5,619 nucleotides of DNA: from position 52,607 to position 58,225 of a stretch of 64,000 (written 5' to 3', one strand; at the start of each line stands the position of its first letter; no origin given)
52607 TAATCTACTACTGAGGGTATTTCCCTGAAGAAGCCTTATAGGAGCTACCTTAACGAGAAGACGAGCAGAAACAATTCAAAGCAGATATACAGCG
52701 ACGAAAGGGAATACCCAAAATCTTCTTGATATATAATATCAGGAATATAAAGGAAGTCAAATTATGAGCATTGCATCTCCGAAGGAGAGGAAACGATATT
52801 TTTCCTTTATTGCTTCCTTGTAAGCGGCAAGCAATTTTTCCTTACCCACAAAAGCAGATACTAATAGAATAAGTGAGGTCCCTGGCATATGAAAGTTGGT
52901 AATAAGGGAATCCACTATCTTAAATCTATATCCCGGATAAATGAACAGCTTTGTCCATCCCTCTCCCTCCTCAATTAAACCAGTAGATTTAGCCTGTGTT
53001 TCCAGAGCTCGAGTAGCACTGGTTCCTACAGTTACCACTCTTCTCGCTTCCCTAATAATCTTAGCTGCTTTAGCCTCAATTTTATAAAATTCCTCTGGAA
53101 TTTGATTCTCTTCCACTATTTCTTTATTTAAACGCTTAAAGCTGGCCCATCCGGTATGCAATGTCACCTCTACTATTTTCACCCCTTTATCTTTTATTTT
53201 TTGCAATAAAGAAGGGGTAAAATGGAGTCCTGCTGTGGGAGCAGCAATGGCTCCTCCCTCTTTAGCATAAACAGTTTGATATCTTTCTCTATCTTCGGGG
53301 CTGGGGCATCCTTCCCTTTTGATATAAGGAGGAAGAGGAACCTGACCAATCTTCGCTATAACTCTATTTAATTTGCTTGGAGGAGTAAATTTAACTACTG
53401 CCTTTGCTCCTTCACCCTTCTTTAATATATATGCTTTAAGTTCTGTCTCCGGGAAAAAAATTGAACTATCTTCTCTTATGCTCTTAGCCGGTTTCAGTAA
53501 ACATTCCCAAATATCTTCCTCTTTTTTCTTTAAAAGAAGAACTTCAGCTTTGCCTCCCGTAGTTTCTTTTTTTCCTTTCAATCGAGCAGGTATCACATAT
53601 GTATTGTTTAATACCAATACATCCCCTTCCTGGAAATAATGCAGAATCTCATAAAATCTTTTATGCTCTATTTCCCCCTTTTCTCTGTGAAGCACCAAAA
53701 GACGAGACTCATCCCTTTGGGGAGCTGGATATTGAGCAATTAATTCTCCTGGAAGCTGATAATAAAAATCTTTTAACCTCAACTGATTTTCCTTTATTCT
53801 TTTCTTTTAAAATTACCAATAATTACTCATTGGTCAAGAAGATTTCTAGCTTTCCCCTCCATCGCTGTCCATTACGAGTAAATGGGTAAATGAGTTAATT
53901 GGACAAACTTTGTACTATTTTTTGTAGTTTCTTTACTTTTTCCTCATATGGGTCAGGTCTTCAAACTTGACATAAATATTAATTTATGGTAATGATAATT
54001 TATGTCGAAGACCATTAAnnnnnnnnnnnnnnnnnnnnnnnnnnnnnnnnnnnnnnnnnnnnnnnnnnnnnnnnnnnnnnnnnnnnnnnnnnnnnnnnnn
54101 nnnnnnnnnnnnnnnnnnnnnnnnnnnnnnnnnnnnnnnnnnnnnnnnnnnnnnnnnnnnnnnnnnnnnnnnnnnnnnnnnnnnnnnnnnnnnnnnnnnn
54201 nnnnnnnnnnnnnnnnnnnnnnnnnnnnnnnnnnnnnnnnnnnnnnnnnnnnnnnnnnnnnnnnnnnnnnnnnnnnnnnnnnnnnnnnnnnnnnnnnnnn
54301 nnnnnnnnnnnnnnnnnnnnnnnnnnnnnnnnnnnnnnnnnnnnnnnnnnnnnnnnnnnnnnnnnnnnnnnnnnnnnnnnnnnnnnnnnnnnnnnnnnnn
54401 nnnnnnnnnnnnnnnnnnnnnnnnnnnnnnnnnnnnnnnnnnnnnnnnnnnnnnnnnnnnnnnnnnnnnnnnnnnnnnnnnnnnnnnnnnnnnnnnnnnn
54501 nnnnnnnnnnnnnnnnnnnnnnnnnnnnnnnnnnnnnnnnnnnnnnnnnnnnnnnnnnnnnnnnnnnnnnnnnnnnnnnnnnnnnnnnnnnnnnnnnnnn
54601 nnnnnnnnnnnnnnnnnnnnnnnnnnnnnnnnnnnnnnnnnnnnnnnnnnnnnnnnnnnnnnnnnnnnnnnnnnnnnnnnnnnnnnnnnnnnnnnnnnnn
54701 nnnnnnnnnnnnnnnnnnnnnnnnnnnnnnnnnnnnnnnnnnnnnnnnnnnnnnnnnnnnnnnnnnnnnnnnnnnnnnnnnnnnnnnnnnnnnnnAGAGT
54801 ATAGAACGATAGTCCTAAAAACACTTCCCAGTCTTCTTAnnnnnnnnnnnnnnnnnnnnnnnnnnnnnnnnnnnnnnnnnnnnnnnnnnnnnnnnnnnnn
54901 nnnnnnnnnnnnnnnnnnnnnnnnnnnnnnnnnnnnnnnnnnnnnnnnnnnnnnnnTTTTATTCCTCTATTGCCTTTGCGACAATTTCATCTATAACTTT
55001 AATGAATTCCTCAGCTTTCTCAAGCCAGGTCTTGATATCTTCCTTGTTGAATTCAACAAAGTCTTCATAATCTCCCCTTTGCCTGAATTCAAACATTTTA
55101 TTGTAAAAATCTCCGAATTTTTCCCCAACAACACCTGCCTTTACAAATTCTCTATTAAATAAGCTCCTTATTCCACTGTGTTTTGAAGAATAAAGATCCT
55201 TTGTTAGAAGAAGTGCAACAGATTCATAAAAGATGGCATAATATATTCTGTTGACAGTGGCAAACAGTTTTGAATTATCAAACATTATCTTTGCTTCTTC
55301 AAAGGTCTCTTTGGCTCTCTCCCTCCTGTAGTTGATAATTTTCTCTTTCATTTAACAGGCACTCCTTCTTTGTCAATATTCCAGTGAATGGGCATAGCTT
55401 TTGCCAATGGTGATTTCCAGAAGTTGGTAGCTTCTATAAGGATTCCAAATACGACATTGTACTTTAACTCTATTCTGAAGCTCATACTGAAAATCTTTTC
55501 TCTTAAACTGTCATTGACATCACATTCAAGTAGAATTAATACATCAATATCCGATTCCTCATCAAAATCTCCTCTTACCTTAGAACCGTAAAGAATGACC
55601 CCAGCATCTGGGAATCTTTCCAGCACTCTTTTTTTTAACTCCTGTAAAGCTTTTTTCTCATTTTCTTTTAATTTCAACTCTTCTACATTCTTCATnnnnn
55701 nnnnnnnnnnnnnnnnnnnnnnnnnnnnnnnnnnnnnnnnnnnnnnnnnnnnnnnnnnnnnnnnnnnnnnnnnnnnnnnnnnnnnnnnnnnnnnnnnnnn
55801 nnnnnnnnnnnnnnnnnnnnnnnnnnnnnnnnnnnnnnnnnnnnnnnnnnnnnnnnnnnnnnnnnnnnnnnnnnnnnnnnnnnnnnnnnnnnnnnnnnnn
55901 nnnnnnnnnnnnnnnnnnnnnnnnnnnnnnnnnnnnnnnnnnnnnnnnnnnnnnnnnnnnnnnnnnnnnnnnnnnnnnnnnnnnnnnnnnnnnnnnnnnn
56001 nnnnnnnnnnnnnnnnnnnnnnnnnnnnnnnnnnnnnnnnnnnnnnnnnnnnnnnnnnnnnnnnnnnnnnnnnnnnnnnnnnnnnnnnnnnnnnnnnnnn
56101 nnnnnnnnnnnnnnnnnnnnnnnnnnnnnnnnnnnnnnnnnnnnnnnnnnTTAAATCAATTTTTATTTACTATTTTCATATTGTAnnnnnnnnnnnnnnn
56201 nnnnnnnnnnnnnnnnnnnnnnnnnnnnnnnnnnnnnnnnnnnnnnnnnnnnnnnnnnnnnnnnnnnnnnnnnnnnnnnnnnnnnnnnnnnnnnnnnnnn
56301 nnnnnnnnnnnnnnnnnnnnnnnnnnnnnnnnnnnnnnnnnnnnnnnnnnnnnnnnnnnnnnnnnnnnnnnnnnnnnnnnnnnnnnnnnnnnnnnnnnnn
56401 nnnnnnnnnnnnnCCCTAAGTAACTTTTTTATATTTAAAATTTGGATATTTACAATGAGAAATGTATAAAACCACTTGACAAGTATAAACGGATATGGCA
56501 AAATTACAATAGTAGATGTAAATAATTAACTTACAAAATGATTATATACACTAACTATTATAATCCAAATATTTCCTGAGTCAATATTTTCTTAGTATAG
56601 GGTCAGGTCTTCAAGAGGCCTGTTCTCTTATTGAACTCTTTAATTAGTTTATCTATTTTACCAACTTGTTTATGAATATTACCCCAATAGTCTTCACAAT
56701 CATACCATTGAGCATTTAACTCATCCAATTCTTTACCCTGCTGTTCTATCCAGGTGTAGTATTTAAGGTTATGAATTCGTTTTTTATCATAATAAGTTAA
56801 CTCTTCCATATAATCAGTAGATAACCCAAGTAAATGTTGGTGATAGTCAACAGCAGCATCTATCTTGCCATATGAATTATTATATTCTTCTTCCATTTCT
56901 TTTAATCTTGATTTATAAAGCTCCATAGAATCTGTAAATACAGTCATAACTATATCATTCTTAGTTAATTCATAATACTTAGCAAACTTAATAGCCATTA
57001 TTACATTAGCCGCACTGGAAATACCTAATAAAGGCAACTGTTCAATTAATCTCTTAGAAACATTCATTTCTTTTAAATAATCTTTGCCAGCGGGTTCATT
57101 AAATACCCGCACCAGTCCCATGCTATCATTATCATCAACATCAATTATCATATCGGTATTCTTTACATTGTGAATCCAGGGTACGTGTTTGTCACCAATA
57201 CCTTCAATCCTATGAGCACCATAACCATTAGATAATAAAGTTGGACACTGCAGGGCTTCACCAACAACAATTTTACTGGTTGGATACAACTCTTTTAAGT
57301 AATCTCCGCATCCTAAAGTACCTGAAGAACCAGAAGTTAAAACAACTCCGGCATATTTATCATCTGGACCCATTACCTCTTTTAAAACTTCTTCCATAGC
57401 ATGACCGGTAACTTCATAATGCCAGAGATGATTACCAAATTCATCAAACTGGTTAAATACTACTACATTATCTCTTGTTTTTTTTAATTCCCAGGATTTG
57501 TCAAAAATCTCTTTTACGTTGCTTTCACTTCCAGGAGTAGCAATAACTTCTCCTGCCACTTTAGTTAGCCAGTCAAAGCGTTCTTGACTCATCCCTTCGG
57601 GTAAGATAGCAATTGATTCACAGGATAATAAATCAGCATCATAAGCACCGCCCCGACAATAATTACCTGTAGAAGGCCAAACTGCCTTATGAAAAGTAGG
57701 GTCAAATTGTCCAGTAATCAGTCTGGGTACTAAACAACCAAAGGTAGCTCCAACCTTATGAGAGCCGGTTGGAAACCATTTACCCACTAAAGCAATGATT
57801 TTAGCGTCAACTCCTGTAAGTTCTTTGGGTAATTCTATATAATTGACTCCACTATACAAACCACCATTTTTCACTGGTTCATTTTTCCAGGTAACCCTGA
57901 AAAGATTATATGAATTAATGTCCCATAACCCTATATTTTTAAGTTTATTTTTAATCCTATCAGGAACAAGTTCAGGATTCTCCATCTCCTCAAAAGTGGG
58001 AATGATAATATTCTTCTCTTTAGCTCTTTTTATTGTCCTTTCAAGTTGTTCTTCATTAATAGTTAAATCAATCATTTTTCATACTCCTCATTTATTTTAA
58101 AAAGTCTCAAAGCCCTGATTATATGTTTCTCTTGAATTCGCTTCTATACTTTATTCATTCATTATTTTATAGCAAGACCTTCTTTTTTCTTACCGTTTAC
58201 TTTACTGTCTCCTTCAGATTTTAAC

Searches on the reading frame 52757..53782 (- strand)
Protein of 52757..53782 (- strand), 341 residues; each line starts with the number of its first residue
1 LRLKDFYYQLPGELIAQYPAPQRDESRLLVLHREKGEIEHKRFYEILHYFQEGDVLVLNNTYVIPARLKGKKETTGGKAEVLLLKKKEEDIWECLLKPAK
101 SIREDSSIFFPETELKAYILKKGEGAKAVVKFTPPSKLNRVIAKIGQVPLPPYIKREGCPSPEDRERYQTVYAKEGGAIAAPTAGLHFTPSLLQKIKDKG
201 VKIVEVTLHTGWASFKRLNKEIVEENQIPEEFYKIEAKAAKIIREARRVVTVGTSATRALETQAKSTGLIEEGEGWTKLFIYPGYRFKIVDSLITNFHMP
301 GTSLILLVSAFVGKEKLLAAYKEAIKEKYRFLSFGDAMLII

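Call 85: search_protein_families(library=pfam, proteins=[window:52757-53782:-], max_evalue=0.01)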
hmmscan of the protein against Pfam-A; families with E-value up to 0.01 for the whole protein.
window:52757-53782:- (341 aa): 1 family
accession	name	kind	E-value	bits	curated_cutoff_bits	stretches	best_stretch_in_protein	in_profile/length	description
PF02547.20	Queuosine_synth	-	7.6e-126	420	25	1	3-340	1-322/322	Queuosine biosynthesis protein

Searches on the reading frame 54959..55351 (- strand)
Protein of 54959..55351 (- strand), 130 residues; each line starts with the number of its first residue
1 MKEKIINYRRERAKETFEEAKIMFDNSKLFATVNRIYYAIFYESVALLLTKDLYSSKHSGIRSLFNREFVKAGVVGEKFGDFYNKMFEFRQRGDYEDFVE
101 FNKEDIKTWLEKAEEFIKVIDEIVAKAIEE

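Call 114: search_protein_families(library=pfam, proteins=[window:54959-55351:-], max_evalue=0.00001)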
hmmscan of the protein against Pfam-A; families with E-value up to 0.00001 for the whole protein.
window:54959-55351:- (130 aa): 1 family
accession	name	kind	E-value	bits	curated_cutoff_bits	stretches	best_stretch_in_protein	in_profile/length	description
PF05168.19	HEPN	-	1.1e-18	67.9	22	1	8-122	3-116/117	HEPN domain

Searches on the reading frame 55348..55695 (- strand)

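Call 114: search_protein_families(library=pfam, proteins=[window:55348-55695:-], max_evalue=0.00001)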
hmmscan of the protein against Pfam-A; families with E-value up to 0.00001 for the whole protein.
window:55348-55695:- (115 aa): 2 families
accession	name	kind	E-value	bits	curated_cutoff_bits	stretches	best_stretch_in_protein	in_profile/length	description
PF01909.29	NTP_transf_2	-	1.2e-12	48.5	21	1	17-68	1-55/93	Nucleotidyltransferase domain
PF18765.7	Polbeta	-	2.8e-06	27.9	26.9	1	32-83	15-66/93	Polymerase beta, Nucleotidyltransferase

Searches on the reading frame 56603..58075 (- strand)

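Call 45: search_protein_families(library=pfam, proteins=[window:56603-58075:-], max_evalue=0.00001)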
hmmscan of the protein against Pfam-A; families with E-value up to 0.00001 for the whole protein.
window:56603-58075:- (490 aa): 1 family
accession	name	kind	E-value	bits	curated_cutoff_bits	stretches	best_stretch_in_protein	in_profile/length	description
PF00291.31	PALP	-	1.2e-12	48.2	35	1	102-381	33-294/295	Pyridoxal-phosphate dependent enzyme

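Call 46: search_protein_families(library=ncbifam, proteins=[window:56603-58075:-], max_evalue=1e-10)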
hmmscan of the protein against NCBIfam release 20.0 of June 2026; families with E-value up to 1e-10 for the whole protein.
window:56603-58075:- (490 aa): 4 families
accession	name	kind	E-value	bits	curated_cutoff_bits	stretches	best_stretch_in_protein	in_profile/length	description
TIGR01139.1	cysK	equivalog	7.8e-27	94.3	350.95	1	88-389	18-294/298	cysteine synthase A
TIGR01136.1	cysKM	subfamily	7.3e-25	87.9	344.15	1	88-388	18-294/299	cysteine synthase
TIGR01137.1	cysta_beta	equivalog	1.3e-23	83.5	510.25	1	84-407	19-323/457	cystathionine beta-synthase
NF007989.0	PRK10717.1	equivalog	2e-19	69.9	387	1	93-391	31-316/334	cysteine synthase A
